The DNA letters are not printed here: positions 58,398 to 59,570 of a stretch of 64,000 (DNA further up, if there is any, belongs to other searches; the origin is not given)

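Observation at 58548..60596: A hypervariable ~30-residue patch just before the conserved SVRLV tail of every X domain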

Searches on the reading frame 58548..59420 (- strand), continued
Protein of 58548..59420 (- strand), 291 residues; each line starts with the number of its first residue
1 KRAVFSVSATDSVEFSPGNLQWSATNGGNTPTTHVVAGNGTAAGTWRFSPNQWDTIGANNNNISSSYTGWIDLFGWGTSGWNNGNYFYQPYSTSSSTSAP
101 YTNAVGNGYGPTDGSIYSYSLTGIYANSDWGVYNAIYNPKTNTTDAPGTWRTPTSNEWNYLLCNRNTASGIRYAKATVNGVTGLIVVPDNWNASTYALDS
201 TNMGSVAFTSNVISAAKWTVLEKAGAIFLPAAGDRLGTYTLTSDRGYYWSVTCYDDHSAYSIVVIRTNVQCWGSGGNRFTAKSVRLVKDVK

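Call 55: find_encoding_contigs(protein=P0144, flank=10000, max_places=4)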
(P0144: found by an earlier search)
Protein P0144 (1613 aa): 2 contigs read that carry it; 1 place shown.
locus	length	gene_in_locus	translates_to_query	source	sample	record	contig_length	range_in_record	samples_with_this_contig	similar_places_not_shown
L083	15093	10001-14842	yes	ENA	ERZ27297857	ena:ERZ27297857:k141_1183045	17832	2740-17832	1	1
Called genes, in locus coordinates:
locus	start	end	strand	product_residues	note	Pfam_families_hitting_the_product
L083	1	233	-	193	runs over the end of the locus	-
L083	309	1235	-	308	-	PF03331:LpxC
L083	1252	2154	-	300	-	PF01551:Peptidase_M23, PF01476:LysM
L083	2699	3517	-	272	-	PF02591:Zn_ribbon_9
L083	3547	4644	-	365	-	PF01784:DUF34_NIF3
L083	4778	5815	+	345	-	PF02606:LpxK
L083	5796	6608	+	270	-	PF01048:PNP_UDP_1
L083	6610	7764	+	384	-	PF13177:DNA_pol3_delta2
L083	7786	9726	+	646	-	PF00005:ABC_tran, PF02463:SMC_N (faint), PF00350:Dynamin_N (faint), PF13304:AAA_21 (faint), PF13401:AAA_22 (faint), PF12848:ABC_tran_Xtn, PF00005:ABC_tran, PF16326:ABC_tran_CTD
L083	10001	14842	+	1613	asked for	PF18962:Por_Secre_tail (weak), PF16656:Pur_ac_phosph_N (faint), PF00041:fn3 (faint), PF10179:NDNF (faint), PF16655:PhoD_N (faint), PF16974:NAR2 (faint), PF17964:Big_10 (faint), PF25059:FN3_DSCAM-DSCAML_C (faint), +1 more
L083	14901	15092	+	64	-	?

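Call 58: find_encoding_contigs(protein=P0105, flank=10000, max_places=3)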
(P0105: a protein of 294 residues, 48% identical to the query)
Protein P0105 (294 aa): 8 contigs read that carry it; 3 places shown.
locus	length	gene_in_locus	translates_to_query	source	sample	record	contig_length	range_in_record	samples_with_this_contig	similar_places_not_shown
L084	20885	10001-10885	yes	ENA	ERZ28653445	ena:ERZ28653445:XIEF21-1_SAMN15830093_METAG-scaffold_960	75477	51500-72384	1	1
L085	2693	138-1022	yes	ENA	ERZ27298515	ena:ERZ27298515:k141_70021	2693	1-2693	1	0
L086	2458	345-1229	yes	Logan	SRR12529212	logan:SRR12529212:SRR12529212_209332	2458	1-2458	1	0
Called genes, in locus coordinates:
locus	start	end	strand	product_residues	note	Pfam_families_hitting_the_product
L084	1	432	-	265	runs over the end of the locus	PF01975:SurE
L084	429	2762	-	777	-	PF00580:UvrD-helicase, PF01443:Viral_helicase1 (faint), PF13245:AAA_19, PF13604:AAA_30 (faint), PF13361:UvrD_C, PF13538:UvrD_C_2, PF21196:PcrA_UvrD_tudor (faint)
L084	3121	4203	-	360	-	PF09640:DUF2027, PF01713:Smr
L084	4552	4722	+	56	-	PF12797:Fer4_2 (faint), PF13237:Fer4_10, PF14697:Fer4_21 (weak), PF00037:Fer4, PF12837:Fer4_6 (weak), PF13187:Fer4_9 (weak), PF12838:Fer4_7 (weak), PF00037:Fer4, +3 more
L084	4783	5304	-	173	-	PF25589:DUF7935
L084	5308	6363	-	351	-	-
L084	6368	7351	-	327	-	PF01695:IstB_IS21 (weak), PF02562:PhoH, PF13604:AAA_30, PF13245:AAA_19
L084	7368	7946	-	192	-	PF01300:Sua5_yciO_yrdC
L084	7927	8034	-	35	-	-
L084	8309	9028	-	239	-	PF18998:Flg_new_2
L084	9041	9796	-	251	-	PF18998:Flg_new_2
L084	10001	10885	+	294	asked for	-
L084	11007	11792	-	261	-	PF16138:DUF4846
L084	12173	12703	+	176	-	-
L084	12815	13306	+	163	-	-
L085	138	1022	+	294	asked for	-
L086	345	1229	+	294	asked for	-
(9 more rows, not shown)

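Call 69: find_encoding_contigs(protein=P0122, flank=3000, max_places=3)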
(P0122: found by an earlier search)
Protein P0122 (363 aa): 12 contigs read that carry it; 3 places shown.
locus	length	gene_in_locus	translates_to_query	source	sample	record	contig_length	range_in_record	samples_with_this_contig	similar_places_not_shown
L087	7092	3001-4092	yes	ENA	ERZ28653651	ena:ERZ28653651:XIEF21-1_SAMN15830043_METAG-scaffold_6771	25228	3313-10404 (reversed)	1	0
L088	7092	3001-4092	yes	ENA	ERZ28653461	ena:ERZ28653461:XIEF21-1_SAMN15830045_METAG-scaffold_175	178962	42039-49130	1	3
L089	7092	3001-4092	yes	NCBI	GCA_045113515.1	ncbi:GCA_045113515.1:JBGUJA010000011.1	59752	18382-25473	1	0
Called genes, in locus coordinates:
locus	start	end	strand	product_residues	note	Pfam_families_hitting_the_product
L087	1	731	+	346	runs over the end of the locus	PF00383:dCMP_cyt_deam_1, PF14437:MafB19-deam, PF01872:RibD_C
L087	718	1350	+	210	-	PF01693:Cauli_VI, PF00075:RNase_H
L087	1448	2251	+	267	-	PF00892:EamA, PF16913:PUNUT (faint), PF00892:EamA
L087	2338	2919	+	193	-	PF01613:Flavin_Reduct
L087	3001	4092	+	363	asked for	PF18998:Flg_new_2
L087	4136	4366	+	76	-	PF18998:Flg_new_2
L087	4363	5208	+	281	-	-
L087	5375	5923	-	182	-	PF05593:RHS_repeat (faint)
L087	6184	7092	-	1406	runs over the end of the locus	?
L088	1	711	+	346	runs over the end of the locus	PF00383:dCMP_cyt_deam_1, PF14437:MafB19-deam, PF01872:RibD_C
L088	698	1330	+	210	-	PF01693:Cauli_VI, PF00075:RNase_H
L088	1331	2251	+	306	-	PF00892:EamA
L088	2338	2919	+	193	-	PF01613:Flavin_Reduct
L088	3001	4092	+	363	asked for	PF18998:Flg_new_2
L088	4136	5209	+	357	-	PF18998:Flg_new_2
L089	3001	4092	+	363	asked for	PF18998:Flg_new_2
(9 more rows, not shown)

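Call 74: search_solved_structures(query=A2, max_evalue=1, show_alignments=1)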
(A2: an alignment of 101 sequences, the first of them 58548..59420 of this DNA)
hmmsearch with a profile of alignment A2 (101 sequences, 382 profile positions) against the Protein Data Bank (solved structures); distinct sequences matched with E-value up to 1: 0.

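Call 75: search_protein_families(library=pfam, alignment_id=A2, max_evalue=0.01)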
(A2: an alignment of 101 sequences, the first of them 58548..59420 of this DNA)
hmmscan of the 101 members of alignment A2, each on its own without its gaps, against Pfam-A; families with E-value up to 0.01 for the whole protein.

A. member 1, window:58548-59420:- (291 aa): 0 families

B. families by the number of members that match (of 101 scanned): 8 families
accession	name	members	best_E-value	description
PF18998.6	Flg_new_2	42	3.8e-23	Divergent InlB B-repeat domain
PF18962.6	Por_Secre_tail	17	1.1e-08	Secretion system C-terminal sorting domain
PF16974.11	NAR2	5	1.6e-06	High-affinity nitrate transporter accessory, Ig-like domain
PF09603.15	Fib_succ_major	3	0.0013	Fibrobacter succinogenes major domain (Fib_succ_major)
PF00041.27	fn3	3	0.0031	Fibronectin type III domain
PF07603.17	Lcl_C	2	0.00018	Lcl C-terminal domain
PF05506.17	PLipase_C_C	2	0.00025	Bacterial phospholipase C, C-terminal domain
PF25059.1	FN3_DSCAM-DSCAML_C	1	0.0038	DSCAM/DSCAML C-terminal Fn3-like domain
